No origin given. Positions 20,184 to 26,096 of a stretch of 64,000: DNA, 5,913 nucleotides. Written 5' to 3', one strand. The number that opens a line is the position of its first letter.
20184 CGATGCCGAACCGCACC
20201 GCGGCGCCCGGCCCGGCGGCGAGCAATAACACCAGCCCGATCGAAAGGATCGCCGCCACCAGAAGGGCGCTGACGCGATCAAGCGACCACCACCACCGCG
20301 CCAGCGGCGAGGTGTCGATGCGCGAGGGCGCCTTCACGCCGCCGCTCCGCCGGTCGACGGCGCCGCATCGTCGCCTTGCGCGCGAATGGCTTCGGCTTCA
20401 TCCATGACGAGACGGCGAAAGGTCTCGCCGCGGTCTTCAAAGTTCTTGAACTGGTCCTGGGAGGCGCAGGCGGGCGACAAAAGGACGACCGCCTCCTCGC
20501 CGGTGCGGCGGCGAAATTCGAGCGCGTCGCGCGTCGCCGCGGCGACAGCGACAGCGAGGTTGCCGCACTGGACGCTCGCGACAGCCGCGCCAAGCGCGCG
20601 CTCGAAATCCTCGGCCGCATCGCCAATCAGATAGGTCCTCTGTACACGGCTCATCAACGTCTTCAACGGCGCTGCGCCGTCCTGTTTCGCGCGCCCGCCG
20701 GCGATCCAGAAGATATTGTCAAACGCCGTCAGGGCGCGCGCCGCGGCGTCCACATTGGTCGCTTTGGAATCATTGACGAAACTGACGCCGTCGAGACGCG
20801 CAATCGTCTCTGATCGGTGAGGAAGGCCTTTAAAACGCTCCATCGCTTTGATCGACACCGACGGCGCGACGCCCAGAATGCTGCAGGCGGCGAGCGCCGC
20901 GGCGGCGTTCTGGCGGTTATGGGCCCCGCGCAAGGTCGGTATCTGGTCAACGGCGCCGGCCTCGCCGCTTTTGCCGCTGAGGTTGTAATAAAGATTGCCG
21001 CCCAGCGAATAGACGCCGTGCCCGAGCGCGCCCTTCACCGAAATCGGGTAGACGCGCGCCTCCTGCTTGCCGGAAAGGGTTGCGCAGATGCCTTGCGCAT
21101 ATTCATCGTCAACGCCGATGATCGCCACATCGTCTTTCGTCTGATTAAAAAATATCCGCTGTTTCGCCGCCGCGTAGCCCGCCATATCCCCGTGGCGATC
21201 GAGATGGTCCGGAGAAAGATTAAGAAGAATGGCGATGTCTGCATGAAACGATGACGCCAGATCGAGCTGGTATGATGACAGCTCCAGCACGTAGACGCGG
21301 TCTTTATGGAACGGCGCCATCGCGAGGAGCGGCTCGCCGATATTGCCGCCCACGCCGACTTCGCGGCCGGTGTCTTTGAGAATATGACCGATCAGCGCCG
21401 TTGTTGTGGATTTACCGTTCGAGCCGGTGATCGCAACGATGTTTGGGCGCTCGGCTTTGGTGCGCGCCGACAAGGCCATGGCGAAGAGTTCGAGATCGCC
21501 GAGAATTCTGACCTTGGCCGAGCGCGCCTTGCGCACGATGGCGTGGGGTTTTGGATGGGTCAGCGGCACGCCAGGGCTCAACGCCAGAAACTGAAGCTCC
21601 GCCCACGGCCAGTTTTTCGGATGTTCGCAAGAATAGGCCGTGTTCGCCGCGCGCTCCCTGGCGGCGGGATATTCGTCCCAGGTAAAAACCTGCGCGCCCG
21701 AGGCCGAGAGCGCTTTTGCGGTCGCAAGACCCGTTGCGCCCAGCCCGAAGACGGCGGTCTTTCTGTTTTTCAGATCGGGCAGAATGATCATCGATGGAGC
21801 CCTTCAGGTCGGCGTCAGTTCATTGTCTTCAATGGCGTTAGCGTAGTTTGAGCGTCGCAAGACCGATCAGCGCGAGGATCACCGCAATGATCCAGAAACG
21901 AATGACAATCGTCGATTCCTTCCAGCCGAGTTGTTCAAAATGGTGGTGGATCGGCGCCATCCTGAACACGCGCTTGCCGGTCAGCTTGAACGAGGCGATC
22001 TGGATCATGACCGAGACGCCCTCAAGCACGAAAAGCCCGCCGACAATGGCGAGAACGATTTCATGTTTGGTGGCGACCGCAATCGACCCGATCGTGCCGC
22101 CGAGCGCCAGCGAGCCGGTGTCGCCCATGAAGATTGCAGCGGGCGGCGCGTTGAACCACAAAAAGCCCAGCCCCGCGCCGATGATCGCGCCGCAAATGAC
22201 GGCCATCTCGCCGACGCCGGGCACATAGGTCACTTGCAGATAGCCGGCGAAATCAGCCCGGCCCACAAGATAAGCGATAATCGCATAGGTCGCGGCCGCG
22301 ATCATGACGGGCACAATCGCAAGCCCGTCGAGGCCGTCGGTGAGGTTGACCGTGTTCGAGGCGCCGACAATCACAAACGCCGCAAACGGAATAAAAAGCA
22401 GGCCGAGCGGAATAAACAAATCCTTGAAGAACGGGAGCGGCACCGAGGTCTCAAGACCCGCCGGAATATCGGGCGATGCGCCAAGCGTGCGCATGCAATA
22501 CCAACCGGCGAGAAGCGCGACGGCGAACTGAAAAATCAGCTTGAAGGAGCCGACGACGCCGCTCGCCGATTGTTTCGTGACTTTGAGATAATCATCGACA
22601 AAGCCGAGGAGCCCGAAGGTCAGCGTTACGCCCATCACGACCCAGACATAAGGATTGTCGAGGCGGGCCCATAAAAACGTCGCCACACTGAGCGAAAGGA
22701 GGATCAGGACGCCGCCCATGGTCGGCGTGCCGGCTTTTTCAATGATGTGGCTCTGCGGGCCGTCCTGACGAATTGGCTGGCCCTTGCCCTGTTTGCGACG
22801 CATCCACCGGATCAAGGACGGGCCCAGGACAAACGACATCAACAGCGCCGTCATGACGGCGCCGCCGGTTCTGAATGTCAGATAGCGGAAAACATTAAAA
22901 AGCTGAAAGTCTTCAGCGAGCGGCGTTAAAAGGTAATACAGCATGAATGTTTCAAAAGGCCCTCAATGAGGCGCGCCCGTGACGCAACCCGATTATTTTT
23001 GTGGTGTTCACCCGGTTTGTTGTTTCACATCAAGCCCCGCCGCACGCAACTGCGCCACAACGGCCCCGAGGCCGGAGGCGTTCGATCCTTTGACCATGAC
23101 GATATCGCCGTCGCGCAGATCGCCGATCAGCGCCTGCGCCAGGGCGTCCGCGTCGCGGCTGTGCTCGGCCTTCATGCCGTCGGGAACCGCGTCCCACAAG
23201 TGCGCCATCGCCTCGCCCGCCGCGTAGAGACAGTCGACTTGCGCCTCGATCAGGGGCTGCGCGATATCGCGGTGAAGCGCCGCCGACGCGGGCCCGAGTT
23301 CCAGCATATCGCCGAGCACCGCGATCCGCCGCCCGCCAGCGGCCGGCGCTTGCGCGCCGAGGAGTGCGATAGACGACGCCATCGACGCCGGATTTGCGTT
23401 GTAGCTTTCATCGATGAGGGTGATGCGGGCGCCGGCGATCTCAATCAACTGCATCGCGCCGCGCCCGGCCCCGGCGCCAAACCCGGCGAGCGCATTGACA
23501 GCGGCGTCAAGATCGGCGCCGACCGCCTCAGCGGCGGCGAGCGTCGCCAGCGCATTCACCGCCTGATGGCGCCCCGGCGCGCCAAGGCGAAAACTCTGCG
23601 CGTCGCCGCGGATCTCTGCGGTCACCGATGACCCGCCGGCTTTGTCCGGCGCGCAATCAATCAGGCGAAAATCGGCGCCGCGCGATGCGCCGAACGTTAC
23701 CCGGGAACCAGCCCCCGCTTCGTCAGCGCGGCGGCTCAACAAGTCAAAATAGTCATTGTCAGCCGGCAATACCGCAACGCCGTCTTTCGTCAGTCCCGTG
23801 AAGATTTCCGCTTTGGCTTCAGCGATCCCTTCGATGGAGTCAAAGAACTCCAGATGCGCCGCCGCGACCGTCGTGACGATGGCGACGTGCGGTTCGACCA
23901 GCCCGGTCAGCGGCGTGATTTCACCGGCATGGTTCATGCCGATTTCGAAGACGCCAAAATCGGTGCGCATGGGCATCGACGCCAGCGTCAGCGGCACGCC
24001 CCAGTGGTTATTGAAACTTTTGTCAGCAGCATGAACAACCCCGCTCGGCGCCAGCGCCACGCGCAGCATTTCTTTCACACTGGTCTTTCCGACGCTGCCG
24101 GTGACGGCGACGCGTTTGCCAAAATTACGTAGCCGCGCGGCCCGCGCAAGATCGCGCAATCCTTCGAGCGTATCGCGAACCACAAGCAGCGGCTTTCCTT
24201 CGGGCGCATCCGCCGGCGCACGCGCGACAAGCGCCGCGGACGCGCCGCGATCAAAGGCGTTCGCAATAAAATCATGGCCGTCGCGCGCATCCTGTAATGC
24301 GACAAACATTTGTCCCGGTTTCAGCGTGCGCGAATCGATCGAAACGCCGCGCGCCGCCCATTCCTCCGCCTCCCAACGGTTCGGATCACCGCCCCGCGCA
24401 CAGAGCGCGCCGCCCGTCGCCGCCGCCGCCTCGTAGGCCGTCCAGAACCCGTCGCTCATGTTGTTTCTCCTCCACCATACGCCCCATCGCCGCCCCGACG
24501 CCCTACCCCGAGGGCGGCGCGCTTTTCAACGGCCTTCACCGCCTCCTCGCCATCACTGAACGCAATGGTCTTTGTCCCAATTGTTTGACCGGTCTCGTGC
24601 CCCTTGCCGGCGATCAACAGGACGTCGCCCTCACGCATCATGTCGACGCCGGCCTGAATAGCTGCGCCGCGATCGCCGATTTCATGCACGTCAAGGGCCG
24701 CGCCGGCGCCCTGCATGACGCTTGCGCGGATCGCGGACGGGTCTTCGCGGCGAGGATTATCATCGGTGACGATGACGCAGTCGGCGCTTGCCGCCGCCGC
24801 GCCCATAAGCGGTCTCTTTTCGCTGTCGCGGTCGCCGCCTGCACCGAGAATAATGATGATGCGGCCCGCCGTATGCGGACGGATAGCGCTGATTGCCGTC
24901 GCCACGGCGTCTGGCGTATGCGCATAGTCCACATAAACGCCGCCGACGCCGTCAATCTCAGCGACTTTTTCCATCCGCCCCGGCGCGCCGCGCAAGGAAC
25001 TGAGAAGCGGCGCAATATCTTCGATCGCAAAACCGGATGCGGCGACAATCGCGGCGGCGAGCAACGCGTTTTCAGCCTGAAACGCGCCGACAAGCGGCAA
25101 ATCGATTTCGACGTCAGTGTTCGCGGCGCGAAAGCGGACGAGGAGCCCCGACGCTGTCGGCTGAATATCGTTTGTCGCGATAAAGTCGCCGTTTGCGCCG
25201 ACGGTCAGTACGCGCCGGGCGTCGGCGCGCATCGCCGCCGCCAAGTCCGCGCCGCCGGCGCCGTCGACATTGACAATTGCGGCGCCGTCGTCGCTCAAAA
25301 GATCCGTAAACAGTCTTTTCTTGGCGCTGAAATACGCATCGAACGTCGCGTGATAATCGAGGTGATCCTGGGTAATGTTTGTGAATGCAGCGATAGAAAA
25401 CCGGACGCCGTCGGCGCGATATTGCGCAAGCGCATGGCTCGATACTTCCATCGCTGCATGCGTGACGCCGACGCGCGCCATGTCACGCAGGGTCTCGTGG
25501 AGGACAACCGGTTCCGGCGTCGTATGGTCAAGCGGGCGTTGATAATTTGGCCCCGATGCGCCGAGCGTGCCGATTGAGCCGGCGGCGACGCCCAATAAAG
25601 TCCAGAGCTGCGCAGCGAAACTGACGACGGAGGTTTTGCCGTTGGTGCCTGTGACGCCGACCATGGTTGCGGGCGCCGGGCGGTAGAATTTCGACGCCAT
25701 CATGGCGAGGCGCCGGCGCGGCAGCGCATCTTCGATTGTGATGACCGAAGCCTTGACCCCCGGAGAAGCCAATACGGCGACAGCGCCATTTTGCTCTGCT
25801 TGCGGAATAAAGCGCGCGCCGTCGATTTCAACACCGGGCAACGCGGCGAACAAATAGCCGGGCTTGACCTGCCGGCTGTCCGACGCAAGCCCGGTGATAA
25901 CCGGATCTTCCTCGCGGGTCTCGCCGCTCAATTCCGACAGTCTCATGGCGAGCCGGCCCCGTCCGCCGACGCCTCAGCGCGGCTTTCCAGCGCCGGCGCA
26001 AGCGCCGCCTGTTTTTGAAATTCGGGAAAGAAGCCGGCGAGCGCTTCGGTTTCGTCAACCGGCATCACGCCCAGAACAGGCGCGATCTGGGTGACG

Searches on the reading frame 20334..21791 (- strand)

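Call 73: search_protein_families(library=pfam, proteins=[window:20334-21791:-], max_evalue=0.00001)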
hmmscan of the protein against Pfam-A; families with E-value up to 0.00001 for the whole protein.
window:20334-21791:- (485 aa): 2 families
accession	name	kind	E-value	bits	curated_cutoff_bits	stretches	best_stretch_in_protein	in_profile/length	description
PF08245.18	Mur_ligase_M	-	1.3e-29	104.1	24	1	121-303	1-200/200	Mur ligase middle domain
PF02875.26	Mur_ligase_C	-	8.4e-08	33.5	28.4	1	325-442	1-127/127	Mur ligase, glutamate ligase domain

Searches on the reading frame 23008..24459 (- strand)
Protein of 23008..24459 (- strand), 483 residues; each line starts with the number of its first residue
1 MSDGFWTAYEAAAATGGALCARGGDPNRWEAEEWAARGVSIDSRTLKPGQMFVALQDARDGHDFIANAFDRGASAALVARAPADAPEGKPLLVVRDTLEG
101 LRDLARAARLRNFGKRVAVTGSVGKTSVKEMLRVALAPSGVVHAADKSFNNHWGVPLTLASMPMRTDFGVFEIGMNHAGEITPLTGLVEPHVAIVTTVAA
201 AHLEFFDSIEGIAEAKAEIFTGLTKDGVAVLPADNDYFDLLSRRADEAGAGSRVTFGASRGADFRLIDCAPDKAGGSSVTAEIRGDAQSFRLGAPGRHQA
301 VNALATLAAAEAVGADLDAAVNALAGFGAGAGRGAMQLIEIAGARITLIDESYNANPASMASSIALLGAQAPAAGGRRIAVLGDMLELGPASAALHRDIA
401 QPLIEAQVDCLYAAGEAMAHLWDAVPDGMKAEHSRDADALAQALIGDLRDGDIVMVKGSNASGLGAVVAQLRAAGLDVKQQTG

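Call 73: search_protein_families(library=pfam, proteins=[window:23008-24459:-], max_evalue=0.00001)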
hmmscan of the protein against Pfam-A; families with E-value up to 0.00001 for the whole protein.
window:23008-24459:- (483 aa): 3 families
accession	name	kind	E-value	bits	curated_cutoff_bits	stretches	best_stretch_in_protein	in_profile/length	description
PF08245.18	Mur_ligase_M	-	1.2e-43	149.8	24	1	119-310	1-200/200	Mur ligase middle domain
PF02875.26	Mur_ligase_C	-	3.1e-17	64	28.4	1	336-459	3-126/127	Mur ligase, glutamate ligase domain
PF01225.30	Mur_ligase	-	4.5e-06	27.4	21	0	38-107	4-93/95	Mur ligase family, catalytic domain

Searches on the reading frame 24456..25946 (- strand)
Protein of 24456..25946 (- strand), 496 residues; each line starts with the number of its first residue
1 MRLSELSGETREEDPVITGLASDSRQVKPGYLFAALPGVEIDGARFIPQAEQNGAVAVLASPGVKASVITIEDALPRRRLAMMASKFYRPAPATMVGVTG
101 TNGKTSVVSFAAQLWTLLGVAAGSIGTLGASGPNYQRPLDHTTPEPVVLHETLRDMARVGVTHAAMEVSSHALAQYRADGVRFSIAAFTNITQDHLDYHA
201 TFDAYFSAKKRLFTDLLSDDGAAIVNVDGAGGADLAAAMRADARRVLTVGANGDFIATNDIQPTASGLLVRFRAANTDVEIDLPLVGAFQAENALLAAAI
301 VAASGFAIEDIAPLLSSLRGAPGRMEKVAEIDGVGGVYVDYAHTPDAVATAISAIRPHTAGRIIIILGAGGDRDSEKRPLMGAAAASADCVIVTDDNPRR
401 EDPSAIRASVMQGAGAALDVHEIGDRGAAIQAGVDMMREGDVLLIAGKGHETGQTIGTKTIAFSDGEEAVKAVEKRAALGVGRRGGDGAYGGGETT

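Call 73: search_protein_families(library=pfam, proteins=[window:24456-25946:-], max_evalue=0.00001)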
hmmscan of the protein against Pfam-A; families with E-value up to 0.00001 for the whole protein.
window:24456-25946:- (496 aa): 3 families
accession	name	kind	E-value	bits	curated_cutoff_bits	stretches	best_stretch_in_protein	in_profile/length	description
PF08245.18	Mur_ligase_M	-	5.7e-49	167.2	24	1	98-300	1-199/200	Mur ligase middle domain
PF02875.26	Mur_ligase_C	-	1.4e-29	104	28.4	1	323-449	1-127/127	Mur ligase, glutamate ligase domain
PF01225.30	Mur_ligase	-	5.6e-10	39.9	21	1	17-65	2-55/95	Mur ligase family, catalytic domain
